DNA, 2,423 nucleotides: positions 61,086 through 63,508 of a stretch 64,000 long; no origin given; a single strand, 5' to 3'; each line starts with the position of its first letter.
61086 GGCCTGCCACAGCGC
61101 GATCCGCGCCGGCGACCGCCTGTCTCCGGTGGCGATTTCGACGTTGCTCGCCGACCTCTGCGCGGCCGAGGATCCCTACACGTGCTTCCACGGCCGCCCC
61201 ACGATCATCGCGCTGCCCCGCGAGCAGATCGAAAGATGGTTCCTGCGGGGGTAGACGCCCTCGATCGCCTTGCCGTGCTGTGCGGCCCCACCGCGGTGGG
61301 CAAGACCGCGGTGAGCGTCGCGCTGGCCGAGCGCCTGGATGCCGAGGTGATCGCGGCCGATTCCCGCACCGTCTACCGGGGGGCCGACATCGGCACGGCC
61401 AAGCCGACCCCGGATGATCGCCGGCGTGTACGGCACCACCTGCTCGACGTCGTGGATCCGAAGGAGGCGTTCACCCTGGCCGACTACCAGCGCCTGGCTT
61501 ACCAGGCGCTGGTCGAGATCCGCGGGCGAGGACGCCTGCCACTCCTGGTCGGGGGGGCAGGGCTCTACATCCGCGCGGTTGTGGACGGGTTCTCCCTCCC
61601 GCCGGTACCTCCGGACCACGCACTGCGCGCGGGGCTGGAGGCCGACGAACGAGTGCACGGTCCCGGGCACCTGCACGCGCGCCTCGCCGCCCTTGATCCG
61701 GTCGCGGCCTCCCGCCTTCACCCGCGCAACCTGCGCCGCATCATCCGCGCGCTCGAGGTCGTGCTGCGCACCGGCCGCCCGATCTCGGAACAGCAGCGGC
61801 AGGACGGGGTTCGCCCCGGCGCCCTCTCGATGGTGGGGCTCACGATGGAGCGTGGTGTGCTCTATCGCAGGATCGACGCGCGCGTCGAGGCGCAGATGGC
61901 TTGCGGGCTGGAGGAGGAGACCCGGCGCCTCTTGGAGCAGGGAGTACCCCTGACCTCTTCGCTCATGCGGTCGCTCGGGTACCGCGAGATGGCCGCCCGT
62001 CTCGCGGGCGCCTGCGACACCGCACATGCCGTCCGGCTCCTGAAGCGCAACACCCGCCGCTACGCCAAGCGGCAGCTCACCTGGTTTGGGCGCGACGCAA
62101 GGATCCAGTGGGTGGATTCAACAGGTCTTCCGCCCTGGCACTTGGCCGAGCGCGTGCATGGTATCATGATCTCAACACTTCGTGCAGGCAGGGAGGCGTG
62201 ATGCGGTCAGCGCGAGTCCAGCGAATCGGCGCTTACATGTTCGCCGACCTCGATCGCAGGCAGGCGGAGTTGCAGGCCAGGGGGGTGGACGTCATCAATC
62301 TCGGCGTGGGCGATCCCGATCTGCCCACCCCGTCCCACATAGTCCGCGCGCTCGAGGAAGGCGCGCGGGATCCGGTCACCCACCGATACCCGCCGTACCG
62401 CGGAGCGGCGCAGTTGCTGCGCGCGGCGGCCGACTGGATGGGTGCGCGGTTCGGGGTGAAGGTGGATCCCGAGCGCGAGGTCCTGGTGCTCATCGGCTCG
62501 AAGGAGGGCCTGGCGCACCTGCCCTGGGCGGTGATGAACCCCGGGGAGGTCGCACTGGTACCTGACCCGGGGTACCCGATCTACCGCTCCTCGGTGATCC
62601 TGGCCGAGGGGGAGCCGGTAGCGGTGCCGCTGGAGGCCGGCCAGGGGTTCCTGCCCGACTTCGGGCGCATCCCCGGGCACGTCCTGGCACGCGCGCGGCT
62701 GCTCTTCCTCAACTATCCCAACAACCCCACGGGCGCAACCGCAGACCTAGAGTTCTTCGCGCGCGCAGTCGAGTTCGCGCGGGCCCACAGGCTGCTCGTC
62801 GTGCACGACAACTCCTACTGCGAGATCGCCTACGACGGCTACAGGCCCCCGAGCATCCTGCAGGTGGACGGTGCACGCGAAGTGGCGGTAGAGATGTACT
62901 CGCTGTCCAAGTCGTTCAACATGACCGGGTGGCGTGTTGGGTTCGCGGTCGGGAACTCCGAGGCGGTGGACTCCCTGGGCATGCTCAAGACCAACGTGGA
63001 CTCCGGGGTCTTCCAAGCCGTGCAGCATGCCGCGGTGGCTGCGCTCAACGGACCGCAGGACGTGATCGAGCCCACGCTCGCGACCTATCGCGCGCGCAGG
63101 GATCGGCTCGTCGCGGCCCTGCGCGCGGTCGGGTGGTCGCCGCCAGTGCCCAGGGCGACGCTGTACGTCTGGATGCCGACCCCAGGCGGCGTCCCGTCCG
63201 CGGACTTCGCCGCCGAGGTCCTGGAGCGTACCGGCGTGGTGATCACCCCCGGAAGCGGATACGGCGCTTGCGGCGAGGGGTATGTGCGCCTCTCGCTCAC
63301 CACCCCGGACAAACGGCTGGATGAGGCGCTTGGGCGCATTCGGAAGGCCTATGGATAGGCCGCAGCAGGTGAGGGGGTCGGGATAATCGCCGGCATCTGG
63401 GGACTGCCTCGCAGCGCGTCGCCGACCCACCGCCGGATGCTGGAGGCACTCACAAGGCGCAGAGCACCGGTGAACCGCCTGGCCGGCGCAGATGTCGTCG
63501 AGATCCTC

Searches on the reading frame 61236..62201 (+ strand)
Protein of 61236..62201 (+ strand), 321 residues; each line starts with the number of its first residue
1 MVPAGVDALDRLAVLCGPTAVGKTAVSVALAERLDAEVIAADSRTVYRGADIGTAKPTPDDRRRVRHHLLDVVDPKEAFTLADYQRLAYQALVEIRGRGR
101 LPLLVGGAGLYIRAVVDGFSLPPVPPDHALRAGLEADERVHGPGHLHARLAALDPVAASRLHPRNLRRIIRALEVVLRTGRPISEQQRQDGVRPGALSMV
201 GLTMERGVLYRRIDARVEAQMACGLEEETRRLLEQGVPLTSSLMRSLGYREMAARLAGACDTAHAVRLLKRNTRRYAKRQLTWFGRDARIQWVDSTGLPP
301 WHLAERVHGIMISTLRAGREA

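Call 77: search_protein_families(library=pfam, proteins=[window:61236-62201:+], max_evalue=0.00001)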
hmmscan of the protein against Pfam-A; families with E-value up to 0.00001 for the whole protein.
window:61236-62201:+ (321 aa): 1 family
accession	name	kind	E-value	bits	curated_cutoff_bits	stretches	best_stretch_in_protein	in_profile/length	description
PF01715.23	IPPT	-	8.3e-81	271.7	23.6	1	46-286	2-242/243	IPP transferase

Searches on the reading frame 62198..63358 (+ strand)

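Call 77: search_protein_families(library=pfam, proteins=[window:62198-63358:+], max_evalue=0.00001)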
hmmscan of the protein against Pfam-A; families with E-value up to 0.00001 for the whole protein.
window:62198-63358:+ (386 aa): 1 family
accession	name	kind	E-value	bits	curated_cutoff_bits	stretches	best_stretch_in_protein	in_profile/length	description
PF00155.27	Aminotran_1_2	-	1.6e-63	215.5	19.7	1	31-381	2-361/361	Aminotransferase class I and II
